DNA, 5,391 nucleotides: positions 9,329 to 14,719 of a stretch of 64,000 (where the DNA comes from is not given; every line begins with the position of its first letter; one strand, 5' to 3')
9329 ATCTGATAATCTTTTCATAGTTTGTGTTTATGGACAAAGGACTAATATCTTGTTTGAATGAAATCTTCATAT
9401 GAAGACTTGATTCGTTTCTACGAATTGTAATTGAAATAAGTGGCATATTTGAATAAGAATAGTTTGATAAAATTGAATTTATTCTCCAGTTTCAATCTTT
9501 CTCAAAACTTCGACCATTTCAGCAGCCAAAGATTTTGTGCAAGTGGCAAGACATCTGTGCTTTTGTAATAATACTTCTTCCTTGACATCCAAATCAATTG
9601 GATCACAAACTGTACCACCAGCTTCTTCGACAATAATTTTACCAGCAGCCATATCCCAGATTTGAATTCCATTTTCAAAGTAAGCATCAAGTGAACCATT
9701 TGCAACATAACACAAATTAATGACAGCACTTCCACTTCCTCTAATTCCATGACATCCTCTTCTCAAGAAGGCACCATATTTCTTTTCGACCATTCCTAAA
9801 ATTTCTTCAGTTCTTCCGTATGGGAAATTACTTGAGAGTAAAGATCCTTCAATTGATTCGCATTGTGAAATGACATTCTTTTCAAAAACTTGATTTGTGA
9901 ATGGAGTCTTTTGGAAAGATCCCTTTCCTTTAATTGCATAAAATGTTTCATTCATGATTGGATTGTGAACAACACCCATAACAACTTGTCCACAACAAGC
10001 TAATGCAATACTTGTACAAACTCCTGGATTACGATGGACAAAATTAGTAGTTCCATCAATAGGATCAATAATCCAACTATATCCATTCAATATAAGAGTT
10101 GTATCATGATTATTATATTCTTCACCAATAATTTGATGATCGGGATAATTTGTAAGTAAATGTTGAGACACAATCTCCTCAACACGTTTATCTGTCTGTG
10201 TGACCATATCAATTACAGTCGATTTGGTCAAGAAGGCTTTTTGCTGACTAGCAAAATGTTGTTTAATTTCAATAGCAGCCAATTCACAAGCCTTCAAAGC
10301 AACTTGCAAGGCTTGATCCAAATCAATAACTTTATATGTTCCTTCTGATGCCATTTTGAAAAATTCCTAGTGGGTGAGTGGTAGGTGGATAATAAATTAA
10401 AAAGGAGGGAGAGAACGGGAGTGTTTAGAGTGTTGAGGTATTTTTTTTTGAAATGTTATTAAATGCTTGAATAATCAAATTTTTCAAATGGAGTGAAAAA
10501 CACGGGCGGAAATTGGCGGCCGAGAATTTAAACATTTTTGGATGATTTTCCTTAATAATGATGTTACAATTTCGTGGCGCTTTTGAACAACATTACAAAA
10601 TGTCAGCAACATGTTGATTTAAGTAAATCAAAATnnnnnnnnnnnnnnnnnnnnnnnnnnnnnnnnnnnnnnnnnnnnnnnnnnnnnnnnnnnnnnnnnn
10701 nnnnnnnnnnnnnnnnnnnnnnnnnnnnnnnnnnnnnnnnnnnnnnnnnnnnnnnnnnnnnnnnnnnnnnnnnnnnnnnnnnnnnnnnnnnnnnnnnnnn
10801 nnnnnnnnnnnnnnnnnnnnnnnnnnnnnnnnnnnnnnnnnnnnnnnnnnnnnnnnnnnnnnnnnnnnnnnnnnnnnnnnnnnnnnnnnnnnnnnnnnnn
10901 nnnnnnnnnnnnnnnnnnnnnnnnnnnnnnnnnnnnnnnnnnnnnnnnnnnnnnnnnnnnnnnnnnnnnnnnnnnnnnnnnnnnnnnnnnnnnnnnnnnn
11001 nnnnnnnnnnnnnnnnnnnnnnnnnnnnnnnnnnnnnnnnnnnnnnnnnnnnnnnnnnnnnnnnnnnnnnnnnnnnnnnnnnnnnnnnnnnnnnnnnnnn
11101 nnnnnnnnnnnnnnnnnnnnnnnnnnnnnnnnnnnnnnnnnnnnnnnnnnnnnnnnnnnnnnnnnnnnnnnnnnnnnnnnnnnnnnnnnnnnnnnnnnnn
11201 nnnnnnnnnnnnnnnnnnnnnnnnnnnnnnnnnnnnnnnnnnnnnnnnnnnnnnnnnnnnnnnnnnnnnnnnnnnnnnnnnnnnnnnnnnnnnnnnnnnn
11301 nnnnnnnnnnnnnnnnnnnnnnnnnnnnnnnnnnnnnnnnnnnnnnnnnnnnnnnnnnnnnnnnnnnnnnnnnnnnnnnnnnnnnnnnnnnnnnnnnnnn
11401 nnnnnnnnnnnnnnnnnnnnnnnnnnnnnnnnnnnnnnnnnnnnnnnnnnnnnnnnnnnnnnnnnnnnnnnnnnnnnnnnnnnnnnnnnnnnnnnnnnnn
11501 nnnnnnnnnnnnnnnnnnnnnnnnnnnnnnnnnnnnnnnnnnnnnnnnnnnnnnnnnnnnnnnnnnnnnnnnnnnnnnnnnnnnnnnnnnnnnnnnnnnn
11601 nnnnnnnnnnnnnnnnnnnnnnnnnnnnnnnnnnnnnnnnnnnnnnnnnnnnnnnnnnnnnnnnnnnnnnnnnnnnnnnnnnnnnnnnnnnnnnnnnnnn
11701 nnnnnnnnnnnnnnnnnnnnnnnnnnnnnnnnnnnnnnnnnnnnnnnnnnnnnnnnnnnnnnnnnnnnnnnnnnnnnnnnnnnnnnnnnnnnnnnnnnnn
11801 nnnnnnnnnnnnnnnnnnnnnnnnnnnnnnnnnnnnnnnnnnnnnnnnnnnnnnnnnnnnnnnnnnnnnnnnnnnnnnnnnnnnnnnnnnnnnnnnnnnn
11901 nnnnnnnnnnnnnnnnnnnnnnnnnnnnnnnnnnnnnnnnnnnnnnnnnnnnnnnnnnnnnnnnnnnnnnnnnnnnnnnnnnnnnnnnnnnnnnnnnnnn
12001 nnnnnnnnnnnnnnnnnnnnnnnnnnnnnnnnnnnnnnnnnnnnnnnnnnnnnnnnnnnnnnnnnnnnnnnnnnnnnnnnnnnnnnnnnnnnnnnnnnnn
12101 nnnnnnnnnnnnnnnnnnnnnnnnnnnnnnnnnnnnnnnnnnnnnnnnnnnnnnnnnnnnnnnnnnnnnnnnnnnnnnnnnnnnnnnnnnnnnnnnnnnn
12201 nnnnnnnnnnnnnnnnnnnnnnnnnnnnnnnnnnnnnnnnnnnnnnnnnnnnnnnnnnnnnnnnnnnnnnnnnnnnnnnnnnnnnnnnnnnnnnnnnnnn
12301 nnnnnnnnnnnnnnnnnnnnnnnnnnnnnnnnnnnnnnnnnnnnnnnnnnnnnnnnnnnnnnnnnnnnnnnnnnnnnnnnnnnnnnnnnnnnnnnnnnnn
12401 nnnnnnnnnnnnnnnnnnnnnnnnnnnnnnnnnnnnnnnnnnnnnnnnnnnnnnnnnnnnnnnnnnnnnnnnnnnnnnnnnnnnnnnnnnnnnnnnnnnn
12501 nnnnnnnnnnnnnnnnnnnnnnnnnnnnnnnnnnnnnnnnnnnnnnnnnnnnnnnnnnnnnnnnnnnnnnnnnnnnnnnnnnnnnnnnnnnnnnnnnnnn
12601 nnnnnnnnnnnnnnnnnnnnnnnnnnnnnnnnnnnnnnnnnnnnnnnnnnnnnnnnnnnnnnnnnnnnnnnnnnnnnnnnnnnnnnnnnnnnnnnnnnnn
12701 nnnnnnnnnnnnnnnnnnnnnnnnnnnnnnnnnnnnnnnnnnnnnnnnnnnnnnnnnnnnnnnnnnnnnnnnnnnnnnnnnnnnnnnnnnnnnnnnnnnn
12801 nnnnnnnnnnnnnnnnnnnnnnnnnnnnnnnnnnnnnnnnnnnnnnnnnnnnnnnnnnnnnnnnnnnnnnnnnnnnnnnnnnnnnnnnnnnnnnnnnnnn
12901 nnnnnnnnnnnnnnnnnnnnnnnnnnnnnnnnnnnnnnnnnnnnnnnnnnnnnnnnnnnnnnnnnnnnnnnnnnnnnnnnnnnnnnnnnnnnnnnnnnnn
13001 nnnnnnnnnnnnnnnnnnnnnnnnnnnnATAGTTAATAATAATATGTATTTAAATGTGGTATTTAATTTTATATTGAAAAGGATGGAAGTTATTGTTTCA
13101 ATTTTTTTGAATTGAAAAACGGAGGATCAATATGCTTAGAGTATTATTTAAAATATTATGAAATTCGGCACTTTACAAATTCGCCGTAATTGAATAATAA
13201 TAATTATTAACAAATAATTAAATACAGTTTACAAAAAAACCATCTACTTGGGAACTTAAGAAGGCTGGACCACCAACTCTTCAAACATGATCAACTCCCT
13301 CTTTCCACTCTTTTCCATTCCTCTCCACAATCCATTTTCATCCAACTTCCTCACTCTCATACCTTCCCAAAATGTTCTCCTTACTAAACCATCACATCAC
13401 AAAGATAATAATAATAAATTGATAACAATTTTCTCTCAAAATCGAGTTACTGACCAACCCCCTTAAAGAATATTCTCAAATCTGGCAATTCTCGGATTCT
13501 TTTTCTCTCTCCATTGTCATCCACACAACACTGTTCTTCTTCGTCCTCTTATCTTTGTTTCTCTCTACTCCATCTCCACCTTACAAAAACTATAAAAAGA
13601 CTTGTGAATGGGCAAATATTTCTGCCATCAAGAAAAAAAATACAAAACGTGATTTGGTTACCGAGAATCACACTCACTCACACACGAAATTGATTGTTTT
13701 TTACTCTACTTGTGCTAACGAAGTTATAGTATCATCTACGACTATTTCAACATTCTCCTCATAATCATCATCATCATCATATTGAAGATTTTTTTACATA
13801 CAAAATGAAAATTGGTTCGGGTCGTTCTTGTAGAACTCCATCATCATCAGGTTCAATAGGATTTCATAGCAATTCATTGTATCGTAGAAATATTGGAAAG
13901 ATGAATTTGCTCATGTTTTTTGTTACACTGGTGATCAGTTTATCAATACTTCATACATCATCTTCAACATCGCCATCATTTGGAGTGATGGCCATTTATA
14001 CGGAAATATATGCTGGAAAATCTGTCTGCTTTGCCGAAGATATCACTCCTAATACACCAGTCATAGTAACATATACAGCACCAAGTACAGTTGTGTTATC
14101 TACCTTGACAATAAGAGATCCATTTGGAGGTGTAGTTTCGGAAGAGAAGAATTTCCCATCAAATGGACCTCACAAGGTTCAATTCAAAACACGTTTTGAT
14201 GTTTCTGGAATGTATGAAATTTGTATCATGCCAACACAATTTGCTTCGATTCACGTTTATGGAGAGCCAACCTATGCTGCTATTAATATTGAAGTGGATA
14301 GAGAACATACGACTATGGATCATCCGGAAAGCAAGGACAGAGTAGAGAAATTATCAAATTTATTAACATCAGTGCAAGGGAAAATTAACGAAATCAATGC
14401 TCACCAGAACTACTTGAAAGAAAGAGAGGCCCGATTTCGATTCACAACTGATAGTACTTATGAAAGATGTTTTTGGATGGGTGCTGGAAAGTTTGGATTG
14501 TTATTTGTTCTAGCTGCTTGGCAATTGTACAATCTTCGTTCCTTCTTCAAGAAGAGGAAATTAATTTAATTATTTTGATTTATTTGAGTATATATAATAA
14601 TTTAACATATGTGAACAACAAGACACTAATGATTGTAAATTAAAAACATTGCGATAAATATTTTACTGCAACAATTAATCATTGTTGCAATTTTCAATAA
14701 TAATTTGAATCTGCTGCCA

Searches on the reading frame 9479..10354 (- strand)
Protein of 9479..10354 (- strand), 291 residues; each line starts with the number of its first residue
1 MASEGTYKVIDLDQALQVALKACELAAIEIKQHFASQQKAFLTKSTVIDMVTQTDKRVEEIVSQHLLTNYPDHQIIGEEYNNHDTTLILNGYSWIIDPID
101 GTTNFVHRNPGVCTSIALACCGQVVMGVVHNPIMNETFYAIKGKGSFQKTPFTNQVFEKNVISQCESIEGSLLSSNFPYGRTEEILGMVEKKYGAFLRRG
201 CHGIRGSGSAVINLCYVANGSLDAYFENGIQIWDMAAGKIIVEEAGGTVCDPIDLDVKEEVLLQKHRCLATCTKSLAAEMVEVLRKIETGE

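Call 18: search_protein_families(library=pfam, proteins=[window:9479-10354:-], max_evalue=0.001)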
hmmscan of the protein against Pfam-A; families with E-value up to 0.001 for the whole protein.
window:9479-10354:- (291 aa): 1 family
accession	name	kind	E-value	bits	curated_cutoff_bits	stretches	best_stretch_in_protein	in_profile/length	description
PF00459.30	Inositol_P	-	2.4e-63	214.6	27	1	12-287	2-269/271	Inositol monophosphatase family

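Call 19: find_encoding_contigs(protein=window:9479-10354:-, flank=1000, max_places=2)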
Protein window:9479-10354:- (291 aa): 1 contig read that carries it; 1 place shown.
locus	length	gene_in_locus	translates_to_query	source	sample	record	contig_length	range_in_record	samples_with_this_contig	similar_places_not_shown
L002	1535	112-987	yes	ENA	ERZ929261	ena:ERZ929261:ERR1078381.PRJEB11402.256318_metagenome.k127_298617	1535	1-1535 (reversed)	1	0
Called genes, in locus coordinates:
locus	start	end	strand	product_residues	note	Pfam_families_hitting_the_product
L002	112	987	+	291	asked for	PF00459:Inositol_P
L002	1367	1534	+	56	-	?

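Call 56: find_homologous_proteins(query=window:9479-10354:-, max_evalue=1e-20)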
Query window:9479-10354:- (291 aa): 4398 proteins with E <= 1e-20 among 6576 candidates; the best 120 are listed.
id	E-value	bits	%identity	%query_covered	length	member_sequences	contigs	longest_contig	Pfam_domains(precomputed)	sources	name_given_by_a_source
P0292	1.5e-193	659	100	100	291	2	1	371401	PF00459.31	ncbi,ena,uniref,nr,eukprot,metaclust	ncbi:inositol monophosphatase [Naegleria gruberi]|uniref:Inositol-1-monophosphatase n=1 Tax=Naegleri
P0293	1.3e-153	528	81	97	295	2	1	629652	PF00459.31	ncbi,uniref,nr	ncbi:hypothetical protein C9374_005631 [Naegleria lovaniensis]|uniref:Inositol-1-monophosphatase n=1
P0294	3.0e-144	498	78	96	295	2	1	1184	PF00459.31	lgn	-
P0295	1.0e-108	381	61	97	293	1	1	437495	PF00459.31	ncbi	ncbi:hypothetical protein ABK040_008393 [Willaertia magna]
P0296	3.5e-66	241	47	96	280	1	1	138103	PF00459.31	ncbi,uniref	ncbi:inositol monophosphatase ttx-7 [Acrasis kona]|uniref:Inositol-1-monophosphatase n=1 Tax=Acrasis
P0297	1.4e-62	230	45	93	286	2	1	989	PF00459.31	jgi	-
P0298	5.9e-61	224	45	93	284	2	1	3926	PF00459.31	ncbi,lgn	-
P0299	2.2e-60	222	46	93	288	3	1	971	PF00459.31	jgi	jgi:fructose-1,6-bisphosphatase/inositol monophosphatase family enzyme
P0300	5.8e-60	221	44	95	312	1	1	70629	PF00459.31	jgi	jgi:myo-inositol-1(or 4)-monophosphatase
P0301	1.8e-58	216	42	95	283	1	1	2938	PF00459.31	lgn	-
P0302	2.6e-55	206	46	82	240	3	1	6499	PF00459.31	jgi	jgi:myo-inositol-1(or 4)-monophosphatase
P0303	3.3e-51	192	41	95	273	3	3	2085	PF00459.31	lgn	-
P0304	6.0e-50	188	40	95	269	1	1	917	PF00459.31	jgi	-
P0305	1.1e-49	187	42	83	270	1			PF00459.31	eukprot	eukprot:gene10704-3326_t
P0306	1.1e-49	187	37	95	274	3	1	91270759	PF00459.31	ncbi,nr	ncbi:inositol monophosphatase 1-like isoform X2 [Mercenaria mercenaria]|nr:inositol monophosphatase 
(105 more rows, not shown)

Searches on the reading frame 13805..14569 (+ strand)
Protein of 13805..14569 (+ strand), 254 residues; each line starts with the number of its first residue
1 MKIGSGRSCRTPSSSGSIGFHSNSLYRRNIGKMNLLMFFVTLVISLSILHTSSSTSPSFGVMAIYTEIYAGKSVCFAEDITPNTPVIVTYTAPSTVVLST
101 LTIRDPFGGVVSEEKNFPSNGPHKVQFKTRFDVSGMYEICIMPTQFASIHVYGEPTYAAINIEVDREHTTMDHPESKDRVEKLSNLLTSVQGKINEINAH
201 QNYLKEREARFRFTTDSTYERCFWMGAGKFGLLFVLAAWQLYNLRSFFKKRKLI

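Call 18: search_protein_families(library=pfam, proteins=[window:13805-14569:+], max_evalue=0.001)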
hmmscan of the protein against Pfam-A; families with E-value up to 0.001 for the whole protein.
window:13805-14569:+ (254 aa): 1 family
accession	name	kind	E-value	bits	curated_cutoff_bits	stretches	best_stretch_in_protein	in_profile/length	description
PF01105.29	EMP24_GP25L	-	1.5e-28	100.5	25.9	1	63-249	1-182/182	emp24/gp25L/p24 family/GOLD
